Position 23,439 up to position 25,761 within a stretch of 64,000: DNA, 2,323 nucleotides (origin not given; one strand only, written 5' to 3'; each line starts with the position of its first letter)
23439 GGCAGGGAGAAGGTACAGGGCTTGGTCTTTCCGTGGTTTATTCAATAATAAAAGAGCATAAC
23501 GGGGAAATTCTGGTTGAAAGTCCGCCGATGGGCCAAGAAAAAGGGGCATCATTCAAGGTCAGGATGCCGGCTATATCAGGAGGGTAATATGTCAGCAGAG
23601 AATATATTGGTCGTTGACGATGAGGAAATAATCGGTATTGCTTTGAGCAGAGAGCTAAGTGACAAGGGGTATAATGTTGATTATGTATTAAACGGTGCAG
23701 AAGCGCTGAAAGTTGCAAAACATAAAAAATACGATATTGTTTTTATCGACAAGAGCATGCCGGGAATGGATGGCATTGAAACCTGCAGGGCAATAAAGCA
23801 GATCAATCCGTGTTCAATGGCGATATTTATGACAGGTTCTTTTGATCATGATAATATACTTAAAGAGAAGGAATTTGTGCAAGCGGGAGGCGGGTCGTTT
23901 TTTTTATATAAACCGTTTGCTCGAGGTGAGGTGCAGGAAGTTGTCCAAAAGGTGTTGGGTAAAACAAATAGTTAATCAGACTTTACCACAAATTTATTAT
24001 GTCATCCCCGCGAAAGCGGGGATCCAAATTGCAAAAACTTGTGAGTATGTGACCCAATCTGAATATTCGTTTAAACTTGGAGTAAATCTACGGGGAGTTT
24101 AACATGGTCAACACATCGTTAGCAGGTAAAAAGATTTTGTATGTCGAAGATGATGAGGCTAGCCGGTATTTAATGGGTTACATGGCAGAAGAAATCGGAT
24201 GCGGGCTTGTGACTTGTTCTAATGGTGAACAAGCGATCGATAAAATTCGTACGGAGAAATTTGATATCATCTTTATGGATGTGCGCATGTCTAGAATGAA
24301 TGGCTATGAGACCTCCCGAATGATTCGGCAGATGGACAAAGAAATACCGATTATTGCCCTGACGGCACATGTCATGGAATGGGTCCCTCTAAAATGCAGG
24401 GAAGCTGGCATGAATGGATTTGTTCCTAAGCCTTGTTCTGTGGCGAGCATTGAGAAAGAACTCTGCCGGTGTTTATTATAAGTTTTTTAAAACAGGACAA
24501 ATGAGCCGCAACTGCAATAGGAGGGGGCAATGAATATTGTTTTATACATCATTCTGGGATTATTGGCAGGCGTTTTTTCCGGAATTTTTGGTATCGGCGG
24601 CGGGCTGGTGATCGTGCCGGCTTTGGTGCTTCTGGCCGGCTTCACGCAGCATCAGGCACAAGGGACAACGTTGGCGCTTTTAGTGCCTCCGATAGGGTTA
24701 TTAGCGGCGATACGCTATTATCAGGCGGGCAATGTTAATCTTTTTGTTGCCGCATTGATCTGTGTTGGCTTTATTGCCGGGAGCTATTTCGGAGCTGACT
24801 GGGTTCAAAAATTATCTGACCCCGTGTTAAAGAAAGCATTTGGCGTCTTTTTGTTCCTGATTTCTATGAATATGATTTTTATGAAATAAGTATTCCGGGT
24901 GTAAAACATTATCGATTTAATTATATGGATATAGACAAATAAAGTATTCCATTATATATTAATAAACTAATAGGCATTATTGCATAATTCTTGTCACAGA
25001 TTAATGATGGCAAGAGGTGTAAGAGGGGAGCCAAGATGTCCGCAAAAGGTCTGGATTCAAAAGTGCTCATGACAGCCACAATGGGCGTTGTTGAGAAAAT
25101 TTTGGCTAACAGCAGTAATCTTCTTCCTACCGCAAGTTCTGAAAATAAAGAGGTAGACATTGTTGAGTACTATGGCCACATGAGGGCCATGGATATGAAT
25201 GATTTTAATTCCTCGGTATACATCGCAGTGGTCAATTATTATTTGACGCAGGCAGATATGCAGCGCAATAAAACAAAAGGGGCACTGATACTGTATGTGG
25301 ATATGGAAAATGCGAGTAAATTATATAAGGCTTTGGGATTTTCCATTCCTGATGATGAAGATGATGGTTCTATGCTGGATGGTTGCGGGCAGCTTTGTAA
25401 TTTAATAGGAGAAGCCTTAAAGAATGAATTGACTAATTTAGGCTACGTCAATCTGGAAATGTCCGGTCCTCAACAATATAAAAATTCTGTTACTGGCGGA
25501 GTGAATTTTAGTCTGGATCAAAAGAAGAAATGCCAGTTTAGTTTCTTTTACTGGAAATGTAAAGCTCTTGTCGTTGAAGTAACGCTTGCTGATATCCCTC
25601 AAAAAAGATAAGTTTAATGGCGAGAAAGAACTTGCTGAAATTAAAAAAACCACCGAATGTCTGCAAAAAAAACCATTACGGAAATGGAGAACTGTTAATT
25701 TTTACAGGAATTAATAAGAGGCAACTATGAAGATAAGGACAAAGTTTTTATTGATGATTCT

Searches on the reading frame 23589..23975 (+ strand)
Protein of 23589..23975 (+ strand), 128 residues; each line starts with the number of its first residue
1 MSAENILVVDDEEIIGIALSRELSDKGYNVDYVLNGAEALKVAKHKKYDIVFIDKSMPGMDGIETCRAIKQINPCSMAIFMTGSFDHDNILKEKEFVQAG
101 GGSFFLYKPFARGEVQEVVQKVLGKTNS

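Call 4: search_protein_families(library=pfam, proteins=[window:23589-23975:+])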
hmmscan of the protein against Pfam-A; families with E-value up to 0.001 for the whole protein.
window:23589-23975:+ (128 aa): 2 families
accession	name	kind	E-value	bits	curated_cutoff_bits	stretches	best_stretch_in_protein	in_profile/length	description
PF00072.30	Response_reg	-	1.3e-21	77.3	30.2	1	6-119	1-110/111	Response regulator receiver domain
PF23198.2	PDE8A_N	-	9.6e-05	22.8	29.6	1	24-80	31-88/147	PDE8A-like, N-terminal domain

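Call 33: list_cluster_members(proteins=[P0001, window:23589-23975:+, window:24104-24481:+])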
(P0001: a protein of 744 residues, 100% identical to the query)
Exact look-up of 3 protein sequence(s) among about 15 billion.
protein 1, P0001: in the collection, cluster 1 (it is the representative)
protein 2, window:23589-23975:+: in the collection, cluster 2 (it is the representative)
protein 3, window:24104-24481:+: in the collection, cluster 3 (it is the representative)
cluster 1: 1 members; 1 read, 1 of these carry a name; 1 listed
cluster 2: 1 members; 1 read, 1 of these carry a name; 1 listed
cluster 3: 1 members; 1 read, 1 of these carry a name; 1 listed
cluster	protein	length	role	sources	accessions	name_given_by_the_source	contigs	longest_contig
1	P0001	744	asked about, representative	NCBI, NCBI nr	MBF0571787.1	MAG: PAS domain S-box protein [Candidatus Omnitrophica bacterium] | PAS domain S-box protein [Candidatus Omnitrophota bacterium]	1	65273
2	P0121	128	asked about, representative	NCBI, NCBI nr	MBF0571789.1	MAG: response regulator [Candidatus Omnitrophica bacterium] | response regulator [Candidatus Omnitrophota bacterium]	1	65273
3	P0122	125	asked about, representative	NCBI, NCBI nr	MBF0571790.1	MAG: response regulator [Candidatus Omnitrophica bacterium] | response regulator [Candidatus Omnitrophota bacterium]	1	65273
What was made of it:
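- Closest known: Frameshifted gene at a homopolymer. Different: Judging from the gap in accession numbering, the C-terminal fragment is probably a separate CDS (inference from call 33).
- Tried and rejected: The clusters of the kinase and both response regulators have one member each (call 33).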

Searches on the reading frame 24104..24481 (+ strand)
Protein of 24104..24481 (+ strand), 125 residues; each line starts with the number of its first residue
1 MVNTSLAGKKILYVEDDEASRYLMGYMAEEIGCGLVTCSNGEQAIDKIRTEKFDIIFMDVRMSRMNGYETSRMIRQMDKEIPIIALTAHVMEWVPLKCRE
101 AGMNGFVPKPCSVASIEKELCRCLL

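Call 4: search_protein_families(library=pfam, proteins=[window:24104-24481:+])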
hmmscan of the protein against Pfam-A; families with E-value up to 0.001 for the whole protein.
window:24104-24481:+ (125 aa): 1 family
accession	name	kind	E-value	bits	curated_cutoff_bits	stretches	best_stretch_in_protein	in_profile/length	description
PF00072.30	Response_reg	-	2.5e-26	92.5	30.2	1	11-118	1-108/111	Response regulator receiver domain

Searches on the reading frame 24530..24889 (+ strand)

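Call 26: search_protein_families(library=pfam, proteins=[window:24530-24889:+])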
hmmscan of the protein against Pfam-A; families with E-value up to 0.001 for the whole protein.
window:24530-24889:+ (119 aa): 1 family
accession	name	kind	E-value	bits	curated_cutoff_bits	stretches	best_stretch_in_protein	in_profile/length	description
PF01925.25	TauE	-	4.2e-22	79.4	32.6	1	5-115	128-237/237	Sulfite exporter TauE/SafE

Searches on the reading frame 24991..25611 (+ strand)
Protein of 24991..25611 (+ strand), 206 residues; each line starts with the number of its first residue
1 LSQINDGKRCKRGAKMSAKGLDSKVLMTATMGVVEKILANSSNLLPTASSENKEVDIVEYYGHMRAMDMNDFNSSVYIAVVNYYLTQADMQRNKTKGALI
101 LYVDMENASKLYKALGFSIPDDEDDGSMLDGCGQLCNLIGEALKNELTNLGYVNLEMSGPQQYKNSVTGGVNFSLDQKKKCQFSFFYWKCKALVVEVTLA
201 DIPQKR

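Call 26: search_protein_families(library=pfam, proteins=[window:24991-25611:+])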
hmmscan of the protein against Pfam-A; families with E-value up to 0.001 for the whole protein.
window:24991-25611:+ (206 aa): 1 family
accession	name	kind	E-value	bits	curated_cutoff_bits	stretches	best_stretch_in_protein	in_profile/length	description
PF13690.11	CheX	-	0.00026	21.4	27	1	94-165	10-75/94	Chemotaxis phosphatase CheX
